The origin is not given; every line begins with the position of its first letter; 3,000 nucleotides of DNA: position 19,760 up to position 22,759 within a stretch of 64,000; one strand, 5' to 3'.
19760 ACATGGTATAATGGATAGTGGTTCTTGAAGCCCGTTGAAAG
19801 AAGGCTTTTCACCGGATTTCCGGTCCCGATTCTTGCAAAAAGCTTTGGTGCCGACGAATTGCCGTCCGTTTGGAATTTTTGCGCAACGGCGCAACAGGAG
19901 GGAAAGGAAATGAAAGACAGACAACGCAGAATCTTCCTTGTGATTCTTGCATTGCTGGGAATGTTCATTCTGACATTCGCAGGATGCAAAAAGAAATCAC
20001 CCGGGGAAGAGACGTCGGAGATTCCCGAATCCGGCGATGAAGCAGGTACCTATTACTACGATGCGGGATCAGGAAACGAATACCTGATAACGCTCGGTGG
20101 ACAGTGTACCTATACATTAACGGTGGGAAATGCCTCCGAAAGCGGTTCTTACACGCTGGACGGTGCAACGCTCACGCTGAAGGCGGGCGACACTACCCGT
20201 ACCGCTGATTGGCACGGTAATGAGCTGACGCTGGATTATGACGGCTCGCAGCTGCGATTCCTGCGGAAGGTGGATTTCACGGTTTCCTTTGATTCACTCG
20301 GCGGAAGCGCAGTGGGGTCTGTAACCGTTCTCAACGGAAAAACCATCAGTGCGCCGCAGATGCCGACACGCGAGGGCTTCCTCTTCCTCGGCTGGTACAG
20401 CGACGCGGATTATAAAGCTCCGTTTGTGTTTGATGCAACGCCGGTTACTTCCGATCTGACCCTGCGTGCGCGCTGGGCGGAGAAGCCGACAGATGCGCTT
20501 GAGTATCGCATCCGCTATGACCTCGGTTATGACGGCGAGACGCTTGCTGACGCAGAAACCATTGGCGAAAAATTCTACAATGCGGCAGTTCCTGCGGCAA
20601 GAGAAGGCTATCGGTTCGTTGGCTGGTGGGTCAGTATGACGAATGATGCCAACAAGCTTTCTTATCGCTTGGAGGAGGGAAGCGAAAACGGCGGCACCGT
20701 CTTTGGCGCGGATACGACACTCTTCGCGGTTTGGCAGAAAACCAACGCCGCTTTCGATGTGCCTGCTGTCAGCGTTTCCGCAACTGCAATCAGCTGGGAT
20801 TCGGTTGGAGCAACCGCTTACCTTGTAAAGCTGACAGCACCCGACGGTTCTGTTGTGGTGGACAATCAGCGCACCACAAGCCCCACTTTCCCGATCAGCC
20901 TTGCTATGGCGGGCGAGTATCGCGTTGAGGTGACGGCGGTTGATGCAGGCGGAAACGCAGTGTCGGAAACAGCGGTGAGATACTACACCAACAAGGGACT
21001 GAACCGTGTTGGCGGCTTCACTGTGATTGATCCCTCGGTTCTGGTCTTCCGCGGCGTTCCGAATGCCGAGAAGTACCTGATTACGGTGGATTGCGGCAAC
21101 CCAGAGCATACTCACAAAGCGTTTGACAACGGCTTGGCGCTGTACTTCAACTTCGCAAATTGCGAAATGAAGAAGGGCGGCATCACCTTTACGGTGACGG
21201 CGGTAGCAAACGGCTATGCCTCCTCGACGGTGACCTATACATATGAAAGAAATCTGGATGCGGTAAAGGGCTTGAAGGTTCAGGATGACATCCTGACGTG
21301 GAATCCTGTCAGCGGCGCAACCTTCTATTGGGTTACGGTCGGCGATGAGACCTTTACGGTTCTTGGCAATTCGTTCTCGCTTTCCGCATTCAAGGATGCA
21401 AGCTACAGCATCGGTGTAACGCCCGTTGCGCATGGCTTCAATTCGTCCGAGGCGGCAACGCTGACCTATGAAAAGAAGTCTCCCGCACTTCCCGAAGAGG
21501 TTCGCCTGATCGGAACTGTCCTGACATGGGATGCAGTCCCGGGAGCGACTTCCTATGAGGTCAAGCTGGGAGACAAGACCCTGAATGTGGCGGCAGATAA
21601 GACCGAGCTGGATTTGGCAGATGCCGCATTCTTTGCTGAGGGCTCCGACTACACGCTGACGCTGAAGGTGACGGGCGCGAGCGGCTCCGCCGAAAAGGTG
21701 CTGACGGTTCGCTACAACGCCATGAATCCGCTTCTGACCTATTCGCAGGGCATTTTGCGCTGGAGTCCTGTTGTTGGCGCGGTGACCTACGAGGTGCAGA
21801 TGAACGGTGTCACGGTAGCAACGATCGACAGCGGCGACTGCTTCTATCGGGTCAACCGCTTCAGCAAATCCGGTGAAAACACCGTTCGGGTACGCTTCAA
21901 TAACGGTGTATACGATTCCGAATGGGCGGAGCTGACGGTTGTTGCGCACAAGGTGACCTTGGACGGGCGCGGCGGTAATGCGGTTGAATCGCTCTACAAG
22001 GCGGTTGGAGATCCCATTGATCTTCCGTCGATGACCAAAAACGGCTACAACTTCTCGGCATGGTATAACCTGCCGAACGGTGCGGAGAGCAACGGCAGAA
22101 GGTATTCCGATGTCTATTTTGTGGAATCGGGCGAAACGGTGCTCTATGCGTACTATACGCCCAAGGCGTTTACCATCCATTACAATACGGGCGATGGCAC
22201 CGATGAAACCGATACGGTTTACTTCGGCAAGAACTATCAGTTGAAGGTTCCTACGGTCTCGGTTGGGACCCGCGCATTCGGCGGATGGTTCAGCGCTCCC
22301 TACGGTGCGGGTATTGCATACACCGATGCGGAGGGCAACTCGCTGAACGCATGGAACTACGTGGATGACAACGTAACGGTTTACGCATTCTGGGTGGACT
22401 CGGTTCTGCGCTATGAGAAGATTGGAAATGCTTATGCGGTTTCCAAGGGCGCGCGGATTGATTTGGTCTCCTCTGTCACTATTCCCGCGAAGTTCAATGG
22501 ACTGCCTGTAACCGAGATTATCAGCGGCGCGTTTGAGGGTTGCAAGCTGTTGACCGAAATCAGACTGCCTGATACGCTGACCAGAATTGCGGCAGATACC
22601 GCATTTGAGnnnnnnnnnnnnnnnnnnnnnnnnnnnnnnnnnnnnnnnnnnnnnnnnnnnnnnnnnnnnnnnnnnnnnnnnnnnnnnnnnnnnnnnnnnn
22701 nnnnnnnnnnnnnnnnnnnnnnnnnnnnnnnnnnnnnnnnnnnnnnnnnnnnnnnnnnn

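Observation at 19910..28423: Monocistronic 2,837-aa lipoprotein built from four repeat families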

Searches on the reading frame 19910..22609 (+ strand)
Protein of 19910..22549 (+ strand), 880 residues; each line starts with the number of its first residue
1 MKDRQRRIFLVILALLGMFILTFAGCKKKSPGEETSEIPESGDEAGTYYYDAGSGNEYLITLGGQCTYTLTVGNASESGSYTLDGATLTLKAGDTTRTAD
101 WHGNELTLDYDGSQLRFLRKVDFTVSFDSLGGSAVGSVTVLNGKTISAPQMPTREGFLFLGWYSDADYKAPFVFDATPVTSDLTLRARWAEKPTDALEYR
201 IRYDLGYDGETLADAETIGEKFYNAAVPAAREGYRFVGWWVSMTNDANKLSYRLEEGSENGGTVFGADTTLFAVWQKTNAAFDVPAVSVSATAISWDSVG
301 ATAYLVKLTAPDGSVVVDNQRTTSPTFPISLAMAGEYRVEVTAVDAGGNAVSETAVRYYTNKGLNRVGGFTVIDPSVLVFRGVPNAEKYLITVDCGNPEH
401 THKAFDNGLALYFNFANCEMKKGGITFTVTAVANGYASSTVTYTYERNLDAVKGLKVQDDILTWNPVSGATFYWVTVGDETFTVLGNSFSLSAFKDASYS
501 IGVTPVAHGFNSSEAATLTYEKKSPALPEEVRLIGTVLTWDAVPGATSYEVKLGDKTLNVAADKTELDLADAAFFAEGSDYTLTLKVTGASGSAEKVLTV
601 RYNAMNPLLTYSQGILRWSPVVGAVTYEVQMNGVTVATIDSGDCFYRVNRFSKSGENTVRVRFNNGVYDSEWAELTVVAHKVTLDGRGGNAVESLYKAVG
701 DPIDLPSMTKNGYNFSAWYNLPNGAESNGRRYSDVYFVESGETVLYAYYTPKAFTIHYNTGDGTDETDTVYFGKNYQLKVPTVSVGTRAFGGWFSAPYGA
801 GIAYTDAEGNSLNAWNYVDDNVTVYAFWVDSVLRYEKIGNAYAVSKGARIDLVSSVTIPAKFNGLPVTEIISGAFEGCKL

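Call 17: find_homologous_proteins(query=window:19910-22549:+)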
Query window:19910-22549:+ (880 aa): 188 proteins with E <= 0.001 among 8000 candidates; the best 120 are listed.
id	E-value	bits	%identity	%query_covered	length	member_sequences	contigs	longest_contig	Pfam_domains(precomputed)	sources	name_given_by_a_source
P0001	0.0e+0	1993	100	100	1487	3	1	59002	PF09479.17,PF13306.13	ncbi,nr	ncbi:MAG TPA: hypothetical protein DDW30_03780, partial [Clostridiales bacterium]|nr:hypothetical pr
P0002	1.0e-259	883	49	98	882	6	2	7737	PF09479.17,PF22433.4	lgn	-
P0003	8.9e-210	717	44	99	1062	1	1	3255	PF09479.17,PF13306.13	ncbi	-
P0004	3.8e-200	686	50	74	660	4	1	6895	PF09479.17,PF22433.4,PF00041.28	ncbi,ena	-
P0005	4.1e-172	593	40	100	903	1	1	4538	PF09479.17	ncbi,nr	ncbi:MAG: InlB B-repeat-containing protein, partial [Clostridia bacterium]|nr:InlB B-repeat-containi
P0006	1.7e-170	588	40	94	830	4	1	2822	PF09479.17,PF18998.7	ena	-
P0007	2.1e-154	534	49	59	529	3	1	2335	PF09479.17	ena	-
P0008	3.0e-145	504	37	100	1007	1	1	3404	PF09479.17,PF13306.13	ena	-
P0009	6.8e-129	450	34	99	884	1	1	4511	PF09479.17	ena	-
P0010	1.8e-128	448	34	99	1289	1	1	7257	PF09479.17,PF13306.13,PF13855.13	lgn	-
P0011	2.0e-124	435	30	14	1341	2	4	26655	PF09479.17,PF18998.7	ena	-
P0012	2.8e-123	431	34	98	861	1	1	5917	PF09479.17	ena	-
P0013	1.5e-120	422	34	100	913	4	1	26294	PF09479.17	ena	-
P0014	1.3e-119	419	39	71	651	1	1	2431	PF09479.17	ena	-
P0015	1.4e-119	419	33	94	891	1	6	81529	PF09479.17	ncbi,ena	-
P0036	2.5e-39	154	33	22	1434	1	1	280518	PF09479.17,PF00395.26,PF00041.28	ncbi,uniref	ncbi:InlB B-repeat-containing protein [Paenibacillus filicis]|uniref:InlB B-repeat-containing protei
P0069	1.3e-17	82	33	13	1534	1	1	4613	PF03382.21,PF09479.17,PF00041.28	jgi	jgi:uncharacterized repeat protein (TIGR02543 family)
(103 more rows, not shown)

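Call 19: find_encoding_contigs(protein=P0015, flank=10000, max_places=3)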
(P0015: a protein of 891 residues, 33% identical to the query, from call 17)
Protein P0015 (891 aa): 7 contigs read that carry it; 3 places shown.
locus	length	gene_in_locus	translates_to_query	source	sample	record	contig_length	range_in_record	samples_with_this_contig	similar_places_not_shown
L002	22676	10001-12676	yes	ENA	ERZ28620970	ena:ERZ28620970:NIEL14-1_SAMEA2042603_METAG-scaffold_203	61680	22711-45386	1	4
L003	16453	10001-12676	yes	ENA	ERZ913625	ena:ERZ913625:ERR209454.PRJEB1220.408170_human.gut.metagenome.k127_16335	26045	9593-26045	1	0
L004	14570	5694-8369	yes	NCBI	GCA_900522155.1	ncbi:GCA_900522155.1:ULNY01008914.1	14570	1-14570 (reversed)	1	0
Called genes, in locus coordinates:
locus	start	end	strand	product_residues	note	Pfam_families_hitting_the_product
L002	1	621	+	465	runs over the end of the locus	-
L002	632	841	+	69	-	-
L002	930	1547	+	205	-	-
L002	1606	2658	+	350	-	-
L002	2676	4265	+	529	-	PF00012:HSP70, PF06723:MreB_Mbl (weak)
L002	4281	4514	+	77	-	-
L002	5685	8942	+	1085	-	PF09479:Flg_new, PF13306:LRR_5, PF13855:LRR_8 (faint), PF23952:LRR_EndoS (faint), PF13306:LRR_5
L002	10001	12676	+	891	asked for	PF09479:Flg_new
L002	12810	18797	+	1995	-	PF13306:LRR_5, PF13855:LRR_8 (faint), PF12799:LRR_4 (faint), PF13306:LRR_5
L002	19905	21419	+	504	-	PF02541:Ppx-GppA, PF21447:Ppx-GppA_III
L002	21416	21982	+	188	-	PF02545:Maf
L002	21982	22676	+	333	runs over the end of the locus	PF06723:MreB_Mbl, PF25229:Salactin (weak), PF00022:Actin (faint)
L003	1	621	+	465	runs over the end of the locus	-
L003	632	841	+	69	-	-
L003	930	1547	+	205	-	-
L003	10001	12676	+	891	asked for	PF09479:Flg_new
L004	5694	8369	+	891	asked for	PF09479:Flg_new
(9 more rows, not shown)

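Call 40: find_related_loci(query=A2, collection=genome_contigs, flank=10000)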
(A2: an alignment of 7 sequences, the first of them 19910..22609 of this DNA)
Query A2 (900 aa) in genome_contigs; peptide patterns used: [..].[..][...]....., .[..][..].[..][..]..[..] (x = any residue, [..] = any of these).
378 stretches matched a pattern; 219 encode a relative of the query (tblastn E <= 1e-3); the best 80 are kept; 79 distinct loci.
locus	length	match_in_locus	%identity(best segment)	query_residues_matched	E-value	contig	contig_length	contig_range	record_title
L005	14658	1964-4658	80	8-900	0e+0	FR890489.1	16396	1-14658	Clostridium sp. CAG:448 genomic scaffold, scf192, whole genome shotgun sequence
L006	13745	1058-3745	65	1-900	0e+0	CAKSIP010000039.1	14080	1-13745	MAG: uncultured Eubacteriales bacterium isolate REFINED_METABAT215_TOP10_CONTIGS_1500_ASSEMBLY_K77_MERGED__Hadza_MoBio_h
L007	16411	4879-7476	62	26-899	0e+0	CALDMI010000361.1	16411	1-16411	MAG TPA_asm: uncultured Clostridia bacterium isolate SRR1747063_bin.10_CONCOCT_v1.1_MAG genome assembly, contig: ERZ8082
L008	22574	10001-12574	62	38-899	0e+0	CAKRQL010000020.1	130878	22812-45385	MAG: uncultured Eubacteriales bacterium isolate REFINED_METABAT215_TOP10_CONTIGS_1500_ASSEMBLY_K127_MEGAHIT__Hadza_MoBio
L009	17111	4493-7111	58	25-894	0e+0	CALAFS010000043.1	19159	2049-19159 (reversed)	MAG TPA_asm: uncultured Clostridia bacterium isolate SRR1747055_bin.21_CONCOCT_v1.1_MAG genome assembly, contig: ERZ8082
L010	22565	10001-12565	59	41-894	0e+0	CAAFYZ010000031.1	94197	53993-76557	MAG TPA_asm: Clostridia bacterium, isolate HGM12654, WGS project CAAFYZ010000000 data, contig: SRS475967_92_k119_158809,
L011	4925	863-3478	55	33-899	0e+0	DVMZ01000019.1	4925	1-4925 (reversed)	MAG TPA_asm: Candidatus Scatosoma pullistercoris isolate 11687 CHK14__C35906_L4925_ERR2241653, whole genome shotgun sequ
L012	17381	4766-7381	55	33-899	0e+0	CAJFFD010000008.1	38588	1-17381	uncultured Clostridia bacterium isolate Chicken_10_mag_11 genome assembly, contig: MAGpy_11413_10_idba_bin_11_fascaffold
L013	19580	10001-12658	52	11-899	0e+0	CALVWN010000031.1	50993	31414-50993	MAG: uncultured Clostridia bacterium isolate E27__bin11 genome assembly, contig: E27__k127_2686302, whole genome shotgun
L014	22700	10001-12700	51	2-899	0e+0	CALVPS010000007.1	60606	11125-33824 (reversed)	MAG: uncultured Clostridia bacterium isolate BRZ_KS__bin130 genome assembly, contig: BRZ_KS__NODE_687_length_60606_cov_6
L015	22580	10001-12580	51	40-899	0e+0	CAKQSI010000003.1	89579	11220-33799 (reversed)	MAG: uncultured Clostridia bacterium isolate REFINED_METABAT215_TOP10_CONTIGS_1500_ASSEMBLY_K77_MERGED__Hadza_MoBio_hadz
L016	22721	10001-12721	50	1-899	0e+0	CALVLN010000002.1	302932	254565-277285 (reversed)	MAG: uncultured Clostridia bacterium isolate BRZ_NK__bin51 genome assembly, contig: BRZ_NK__NODE_38_length_302932_cov_9.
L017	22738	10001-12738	58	1-900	0e+0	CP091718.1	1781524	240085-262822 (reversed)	MAG: Oscillospiraceae bacterium isolate nC33_bin.8.fa chromosome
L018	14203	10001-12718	47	5-900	0e+0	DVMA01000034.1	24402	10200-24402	MAG TPA_asm: Candidatus Coproplasma excrementavium isolate CHK179-18245 CHK179__C80147_L24402_ERR3414574, whole genome s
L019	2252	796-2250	74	1-560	0e+0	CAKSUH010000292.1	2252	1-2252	MAG: uncultured Eubacteriales bacterium isolate REFINED_METABAT215_TOP10_CONTIGS_1500_ASSEMBLY_K77_MERGED__Hadza_PheChl_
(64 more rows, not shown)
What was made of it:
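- Tried and rejected: A 7-sequence alignment worked (call 40).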

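Call 41: predict_structure(alignment_id=A1)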
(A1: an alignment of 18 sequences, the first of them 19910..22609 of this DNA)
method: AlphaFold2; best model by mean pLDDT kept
length: 900 residues; sequences in the alignment: 18
mean_pLDDT: 83.8   pTM: 0.52
mean pLDDT of the five models: 83.8, 83.4, 83.1, 83.0, 81.7
residues with pLDDT >= 90: 235; 70-90: 590; 50-70: 42; < 50: 33
segments of 3 or more residues with pLDDT < 50: 1-7, 14-37
pLDDT, mean of each block of 10 residues (from residue 1): 45 47 33 47 87 77 89 85 88 87 87 86 91 89 87 87 84 87 90 76 86 85 83 88 88 77 83 87 85 82 89 87 79 87 88 90 85 81 88 79 83 81 89 88 90 92 93 91 90 86 89 92 83 89 87 87 88 80 88 86 90 91 93 92 88 92 92 94 88 88 87 87 70 82 88 88 77 86 75 86 85 84 87 87 86 80 84 78 80 59
secondary structure, 60 per line:
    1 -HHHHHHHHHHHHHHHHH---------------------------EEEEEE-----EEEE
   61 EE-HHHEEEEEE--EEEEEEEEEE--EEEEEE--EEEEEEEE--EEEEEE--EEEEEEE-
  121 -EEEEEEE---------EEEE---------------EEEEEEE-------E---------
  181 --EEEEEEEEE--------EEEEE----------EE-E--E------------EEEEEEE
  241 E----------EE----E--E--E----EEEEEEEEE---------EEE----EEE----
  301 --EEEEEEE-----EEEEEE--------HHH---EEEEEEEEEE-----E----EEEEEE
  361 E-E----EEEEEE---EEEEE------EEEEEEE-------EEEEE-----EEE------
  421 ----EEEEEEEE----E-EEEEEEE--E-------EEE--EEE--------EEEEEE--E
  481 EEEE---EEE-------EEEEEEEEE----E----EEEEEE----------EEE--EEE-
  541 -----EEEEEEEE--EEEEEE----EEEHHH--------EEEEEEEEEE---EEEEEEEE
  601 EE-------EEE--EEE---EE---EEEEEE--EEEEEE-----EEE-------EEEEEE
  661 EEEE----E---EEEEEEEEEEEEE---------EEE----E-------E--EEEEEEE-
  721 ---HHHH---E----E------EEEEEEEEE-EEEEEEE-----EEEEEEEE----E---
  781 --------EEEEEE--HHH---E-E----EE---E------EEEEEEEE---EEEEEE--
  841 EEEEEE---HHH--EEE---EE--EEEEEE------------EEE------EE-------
elements in order (helices of 4 or more, strands of 3 or more residues): H2-18 E46-51 E57-62 E67-72 E75-84 E87-92 E95-102 E105-110 E113-119 E122-128 E138-141 E157-163 E183-191 E200-204 E234-241 E269-277 E287-289 E294-296 E303-309 E315-320 E335-344 E355-361 E368-373 E377-381 E388-394 E402-406 E412-414 E425-432 E439-445 E456-458 E461-463 E472-477 E480-484 E488-490 E498-506 E516-521 E532-534 E537-539 E546-553 E556-561 E566-568 E580-589 E593-602 E610-612 E615-617 E626-631 E634-639 E645-647 E655-664 E673-685 E695-697 E713-719 H724-727 E743-751 E753-759 E765-772 E789-794 E822-829 E833-838 E841-846 E855-857 E865-870 E883-885
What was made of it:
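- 20042..20269 (+): N-terminal eight-stranded beta domain (aa 45-120), possibly lipocalin-like. The AlphaFold model has 8 consecutive strands at aa 46-119 (call 41).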

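Call 46: fold_search(model_id=the predicted structure, library=pdb)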
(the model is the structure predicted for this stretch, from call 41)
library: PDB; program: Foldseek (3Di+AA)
matches with E <= 10: 1289; with E <= 0.001: 131
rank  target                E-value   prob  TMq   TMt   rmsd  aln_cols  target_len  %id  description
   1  8v2b_B                1.3e-11  1.00  0.12  0.15  26.8       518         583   14  Cryo-EM structure of mouse type II OSM receptor complex: model for full extracellular assembly (released 2024-11-20)
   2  8v29_C                2.0e-11  1.00  0.12  0.13  36.7       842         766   12  Cryo-EM structure of human type I OSM receptor complex: model for full extracellular assembly (released 2024-11-20)
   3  8qy5_A                2.6e-11  1.00  0.12  0.15  25.5       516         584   13  Structure of interleukin 6. (released 2024-02-21)
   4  9fly_A                2.9e-11  1.00  0.13  0.13  89.0       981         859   13  CryoEM structure of the base (4151-5009) in the grappling hook protein A (GhpA) in the bacterium Aureispira sp. CCB-QB (released 2024-10-16)
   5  9ba4_A                5.9e-11  1.00  0.12  0.11  36.0       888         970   12  Full-length cross-linked Contactin 2 (CNTN2) (released 2024-07-17)
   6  8qy4_C                1.9e-10  1.00  0.12  0.15  25.5       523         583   13  Structure of interleukin 11 (gp130 P496L mutant). (released 2024-02-21)
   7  8q6t_I                2.4e-10  1.00  0.10  0.09  78.1       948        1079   11  Helical reconstruction of the relaxed thick filament from FIB milled left ventricular mouse myofibrils (released 2023-11-01)
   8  9flp_A                3.9e-10  1.00  0.11  0.11  93.3       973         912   14  CryoEM structure of the neck (1403-2314) in the grappling hook protein A (GhpA) in the bacterium Aureispira sp. CCB-QB (released 2024-10-16)
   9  9flw_A                8.4e-10  1.00  0.13  0.18  44.0       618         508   13  CryoEM structure of the fragment-6 (3571-4078) in the grappling hook protein A (GhpA) in the bacterium Aureispira sp.  (released 2024-10-16)
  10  8odz_D                8.8e-10  1.00  0.13  0.17  24.7       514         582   13  Cryo-EM structure of a pre-dimerized murine IL-12 complete extracellular signaling complex (Class 1). (released 2024-02-07)
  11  8oe0_D                1.1e-09  1.00  0.13  0.17  24.1       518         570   11  Cryo-EM structure of a pre-dimerized murine IL-12 complete extracellular signaling complex (Class 2). (released 2024-02-07)
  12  8v29_B                1.3e-09  1.00  0.13  0.16  25.9       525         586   14  Cryo-EM structure of human type I OSM receptor complex: model for full extracellular assembly (released 2024-11-20)
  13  8g4l_am               2.5e-09  1.00  0.11  0.09  76.2       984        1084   12  Cryo-EM structure of the human cardiac myosin filament (released 2023-11-01)
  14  3t1w                  9.6e-09  1.00  0.13  0.25  15.1       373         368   16  Structure of the four-domain fragment Fn7B89 of oncofetal fibronectin (released 2012-03-21)
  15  6mfa                  1.0e-08  1.00  0.12  0.23  19.0       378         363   18  Fragment of human fibronectin containing the 4th-7th type III domains (released 2019-09-18)
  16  1fnf                  2.2e-08  1.00  0.16  0.30  13.3       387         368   16  FRAGMENT OF HUMAN FIBRONECTIN ENCOMPASSING TYPE-III REPEATS 7 THROUGH 10 (released 1996-01-29)
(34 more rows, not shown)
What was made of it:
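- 20750..21976 (+): Five Fn3-fold modules (aa 281-689), each with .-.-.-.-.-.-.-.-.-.. The AlphaFold model (call 41) matches tandem Fn3 arrays in Foldseek (call 46).
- On Fibronectin type III domain (PF00041): The AlphaFold model matches tandem Fn3 arrays: gp130/OSMR at 1e-11 and fibronectin 1fnf at 2e-8 (calls 41, 46).
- Checked: The AlphaFold model (pLDDT 83.8, call 41) matches tandem Fn3 arrays (Foldseek E 1e-11 to 2e-8, call 46).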

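Call 74: search_protein_representatives(protein=window:19910-22459:+)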
Query: 850 residues. Proteins with E-value up to 0.001 (for the whole library): 30117; up to 1e-10: 13219; up to 1e-30: 2675. The best 150 are listed.
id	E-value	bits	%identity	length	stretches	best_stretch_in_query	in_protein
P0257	0.0e+00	1638.7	37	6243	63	123-245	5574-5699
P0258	0.0e+00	1115.0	60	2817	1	1-850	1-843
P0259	0.0e+00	1045.7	58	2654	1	4-850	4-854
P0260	1.3e-292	989.7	43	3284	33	122-201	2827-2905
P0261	1.5e-272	923.3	52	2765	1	16-850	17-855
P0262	8.6e-263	891.1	52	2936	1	18-850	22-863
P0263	7.7e-259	878.0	51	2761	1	37-850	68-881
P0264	1.5e-251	853.9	52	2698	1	20-849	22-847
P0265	6.3e-243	825.4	50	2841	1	7-850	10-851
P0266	1.7e-237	807.4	47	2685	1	7-850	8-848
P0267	1.1e-236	804.7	49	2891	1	4-850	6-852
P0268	8.4e-226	768.7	47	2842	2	4-850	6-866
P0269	2.4e-224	763.9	36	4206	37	122-250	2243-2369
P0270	8.7e-216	735.6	46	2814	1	14-850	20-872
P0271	6.2e-206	703.0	47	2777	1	14-850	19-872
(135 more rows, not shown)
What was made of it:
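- In the exhaustive search, most of the top 150 cluster representatives are 2,300-3,968 aa and carry the whole N-module at their N-terminus (call 74).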

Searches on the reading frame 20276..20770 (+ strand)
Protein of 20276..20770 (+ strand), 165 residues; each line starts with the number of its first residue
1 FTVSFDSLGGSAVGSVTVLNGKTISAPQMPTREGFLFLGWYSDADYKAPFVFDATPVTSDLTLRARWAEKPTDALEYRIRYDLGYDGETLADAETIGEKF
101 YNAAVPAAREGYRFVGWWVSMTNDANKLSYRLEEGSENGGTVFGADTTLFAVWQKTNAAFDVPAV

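Call 8: search_protein_families(library=pfam, proteins=[window:20276-20770:+], max_evalue=1)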
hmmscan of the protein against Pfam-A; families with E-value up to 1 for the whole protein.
window:20276-20770:+ (165 aa): 3 families
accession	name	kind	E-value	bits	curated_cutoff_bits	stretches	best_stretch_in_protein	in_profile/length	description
PF09479.16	Flg_new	-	2.1e-21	76.2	27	2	1-65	1-64/65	Listeria-Bacteroides repeat domain (List_Bact_rpt)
PF18998.6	Flg_new_2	-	0.0049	17.3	23.6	0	108-125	31-49/73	Divergent InlB B-repeat domain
PF07417.17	Crl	-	0.044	14.1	27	1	106-136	48-75/128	Sigma factor-binding transcriptional regulator Crl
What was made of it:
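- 20273..20740 (+): InlB-type B-repeats 1 and 2 (aa 122-277). Pfam Flg_new, E 2.1e-21, 2 stretches (call 8).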
